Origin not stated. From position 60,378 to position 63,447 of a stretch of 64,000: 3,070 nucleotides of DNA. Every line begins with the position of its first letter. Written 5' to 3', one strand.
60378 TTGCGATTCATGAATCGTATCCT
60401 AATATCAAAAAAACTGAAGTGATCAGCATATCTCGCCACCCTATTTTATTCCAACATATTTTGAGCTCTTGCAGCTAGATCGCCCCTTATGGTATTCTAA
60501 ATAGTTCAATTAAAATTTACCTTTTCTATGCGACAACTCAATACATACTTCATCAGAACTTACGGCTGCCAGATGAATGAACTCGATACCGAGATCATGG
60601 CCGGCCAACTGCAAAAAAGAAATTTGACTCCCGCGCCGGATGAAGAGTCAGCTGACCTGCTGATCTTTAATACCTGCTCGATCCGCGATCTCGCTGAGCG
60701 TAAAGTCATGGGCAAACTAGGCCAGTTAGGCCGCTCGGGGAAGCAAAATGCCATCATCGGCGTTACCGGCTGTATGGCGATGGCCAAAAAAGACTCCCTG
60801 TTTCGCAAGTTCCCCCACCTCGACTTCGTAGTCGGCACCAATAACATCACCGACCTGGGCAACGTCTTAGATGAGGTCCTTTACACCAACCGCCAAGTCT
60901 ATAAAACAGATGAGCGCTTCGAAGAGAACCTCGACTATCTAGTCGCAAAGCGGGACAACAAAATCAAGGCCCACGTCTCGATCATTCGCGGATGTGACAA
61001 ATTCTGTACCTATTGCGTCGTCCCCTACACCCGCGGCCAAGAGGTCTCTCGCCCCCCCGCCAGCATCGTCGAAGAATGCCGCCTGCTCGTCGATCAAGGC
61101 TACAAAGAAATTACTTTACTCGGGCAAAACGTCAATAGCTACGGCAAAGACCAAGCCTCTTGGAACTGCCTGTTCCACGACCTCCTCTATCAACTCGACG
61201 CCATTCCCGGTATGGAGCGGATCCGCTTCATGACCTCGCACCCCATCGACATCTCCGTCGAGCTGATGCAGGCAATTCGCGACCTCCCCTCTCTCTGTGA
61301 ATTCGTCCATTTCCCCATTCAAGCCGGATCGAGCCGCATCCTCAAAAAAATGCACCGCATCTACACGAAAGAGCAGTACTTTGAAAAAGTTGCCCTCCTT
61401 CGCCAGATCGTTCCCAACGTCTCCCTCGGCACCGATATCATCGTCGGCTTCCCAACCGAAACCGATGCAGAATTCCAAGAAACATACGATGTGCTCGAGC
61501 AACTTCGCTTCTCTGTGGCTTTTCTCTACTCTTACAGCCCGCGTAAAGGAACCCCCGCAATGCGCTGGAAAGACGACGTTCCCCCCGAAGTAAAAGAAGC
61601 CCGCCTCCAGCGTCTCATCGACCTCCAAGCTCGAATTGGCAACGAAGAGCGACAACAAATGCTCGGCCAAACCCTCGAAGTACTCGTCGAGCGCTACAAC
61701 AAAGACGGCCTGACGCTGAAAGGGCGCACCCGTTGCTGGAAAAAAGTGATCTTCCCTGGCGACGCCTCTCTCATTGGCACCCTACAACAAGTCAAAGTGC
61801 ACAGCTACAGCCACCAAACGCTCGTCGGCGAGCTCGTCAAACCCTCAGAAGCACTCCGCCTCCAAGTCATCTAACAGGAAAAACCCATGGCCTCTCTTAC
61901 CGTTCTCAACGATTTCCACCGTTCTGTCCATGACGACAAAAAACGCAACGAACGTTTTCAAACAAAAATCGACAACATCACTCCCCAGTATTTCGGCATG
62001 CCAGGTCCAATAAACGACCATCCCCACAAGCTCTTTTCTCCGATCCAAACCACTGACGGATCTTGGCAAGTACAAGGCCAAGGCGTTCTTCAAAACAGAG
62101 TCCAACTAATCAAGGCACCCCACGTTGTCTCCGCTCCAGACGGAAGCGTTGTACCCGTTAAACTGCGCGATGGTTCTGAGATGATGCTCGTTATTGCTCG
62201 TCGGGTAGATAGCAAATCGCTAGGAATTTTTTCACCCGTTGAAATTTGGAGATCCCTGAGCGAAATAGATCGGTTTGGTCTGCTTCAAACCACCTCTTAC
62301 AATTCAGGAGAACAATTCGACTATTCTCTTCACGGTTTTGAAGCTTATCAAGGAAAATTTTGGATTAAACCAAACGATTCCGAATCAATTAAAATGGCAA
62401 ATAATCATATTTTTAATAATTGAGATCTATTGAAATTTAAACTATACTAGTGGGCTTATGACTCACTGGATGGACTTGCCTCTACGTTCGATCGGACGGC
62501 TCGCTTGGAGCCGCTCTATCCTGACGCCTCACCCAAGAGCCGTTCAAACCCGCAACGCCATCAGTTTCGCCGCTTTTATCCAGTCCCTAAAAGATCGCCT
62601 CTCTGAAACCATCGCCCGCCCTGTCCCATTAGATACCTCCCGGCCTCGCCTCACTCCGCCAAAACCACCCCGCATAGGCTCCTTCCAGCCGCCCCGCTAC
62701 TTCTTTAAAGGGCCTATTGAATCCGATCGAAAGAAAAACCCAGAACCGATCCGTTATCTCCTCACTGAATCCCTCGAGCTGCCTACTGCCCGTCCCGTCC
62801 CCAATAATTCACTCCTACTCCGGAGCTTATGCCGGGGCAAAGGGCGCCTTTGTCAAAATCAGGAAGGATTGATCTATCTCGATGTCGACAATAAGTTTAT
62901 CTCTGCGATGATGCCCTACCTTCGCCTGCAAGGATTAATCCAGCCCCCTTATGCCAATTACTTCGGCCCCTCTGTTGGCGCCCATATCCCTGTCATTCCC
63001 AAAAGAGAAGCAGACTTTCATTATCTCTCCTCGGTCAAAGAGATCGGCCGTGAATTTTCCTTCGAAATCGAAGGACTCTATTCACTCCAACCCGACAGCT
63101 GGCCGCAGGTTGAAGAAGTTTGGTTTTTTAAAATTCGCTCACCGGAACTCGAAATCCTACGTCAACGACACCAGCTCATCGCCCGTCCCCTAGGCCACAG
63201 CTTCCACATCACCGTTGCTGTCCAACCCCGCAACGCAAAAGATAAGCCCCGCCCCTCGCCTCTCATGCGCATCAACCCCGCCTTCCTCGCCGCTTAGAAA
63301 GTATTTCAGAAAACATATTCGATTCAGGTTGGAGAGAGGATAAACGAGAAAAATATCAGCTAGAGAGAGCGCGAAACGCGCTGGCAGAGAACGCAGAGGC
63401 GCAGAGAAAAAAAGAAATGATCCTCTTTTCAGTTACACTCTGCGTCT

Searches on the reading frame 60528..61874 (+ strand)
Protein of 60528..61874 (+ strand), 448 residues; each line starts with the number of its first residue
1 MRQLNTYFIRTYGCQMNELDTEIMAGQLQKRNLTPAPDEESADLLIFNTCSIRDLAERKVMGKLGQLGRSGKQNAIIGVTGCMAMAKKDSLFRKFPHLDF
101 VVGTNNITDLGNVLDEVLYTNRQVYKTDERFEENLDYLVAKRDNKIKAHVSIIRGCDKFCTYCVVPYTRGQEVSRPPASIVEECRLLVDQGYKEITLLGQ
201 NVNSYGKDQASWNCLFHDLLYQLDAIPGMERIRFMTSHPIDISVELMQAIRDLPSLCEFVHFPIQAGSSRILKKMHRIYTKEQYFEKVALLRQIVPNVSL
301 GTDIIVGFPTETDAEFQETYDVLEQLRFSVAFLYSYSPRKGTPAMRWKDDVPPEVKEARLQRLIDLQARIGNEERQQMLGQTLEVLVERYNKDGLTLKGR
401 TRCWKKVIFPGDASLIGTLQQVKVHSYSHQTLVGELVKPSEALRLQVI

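Call 43: search_protein_families(library=pfam, proteins=[window:60528-61874:+], max_evalue=0.00001)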
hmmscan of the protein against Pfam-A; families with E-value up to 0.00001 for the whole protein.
window:60528-61874:+ (448 aa): 3 families
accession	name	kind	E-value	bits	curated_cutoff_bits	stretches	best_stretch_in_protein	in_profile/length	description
PF00919.26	UPF0004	-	1e-29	102.9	27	1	7-103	2-98/98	Uncharacterized protein family UPF0004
PF04055.27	Radical_SAM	-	3.7e-25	89.5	29.5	1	150-322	1-165/166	Radical SAM superfamily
PF01938.26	TRAM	-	5.5e-06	26.6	21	1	376-437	1-61/61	TRAM domain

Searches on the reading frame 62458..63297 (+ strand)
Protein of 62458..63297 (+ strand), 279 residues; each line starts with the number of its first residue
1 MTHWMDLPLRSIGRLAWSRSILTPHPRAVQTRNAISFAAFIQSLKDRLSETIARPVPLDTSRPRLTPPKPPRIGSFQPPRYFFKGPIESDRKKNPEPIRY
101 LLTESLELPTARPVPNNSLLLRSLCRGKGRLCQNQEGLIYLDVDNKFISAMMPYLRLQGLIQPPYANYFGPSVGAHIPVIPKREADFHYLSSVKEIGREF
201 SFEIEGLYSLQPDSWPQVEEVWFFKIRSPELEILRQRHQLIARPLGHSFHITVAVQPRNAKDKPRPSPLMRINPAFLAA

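Call 43: search_protein_families(library=pfam, proteins=[window:62458-63297:+], max_evalue=0.00001)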
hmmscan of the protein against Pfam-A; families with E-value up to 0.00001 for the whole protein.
window:62458-63297:+ (279 aa): 1 family
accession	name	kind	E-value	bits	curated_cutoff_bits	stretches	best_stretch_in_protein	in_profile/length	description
PF22547.2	2H-SAK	-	3.2e-08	34.3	27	1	139-259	1-122/124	Swiss Army Knife, 2H phosphoesterase domain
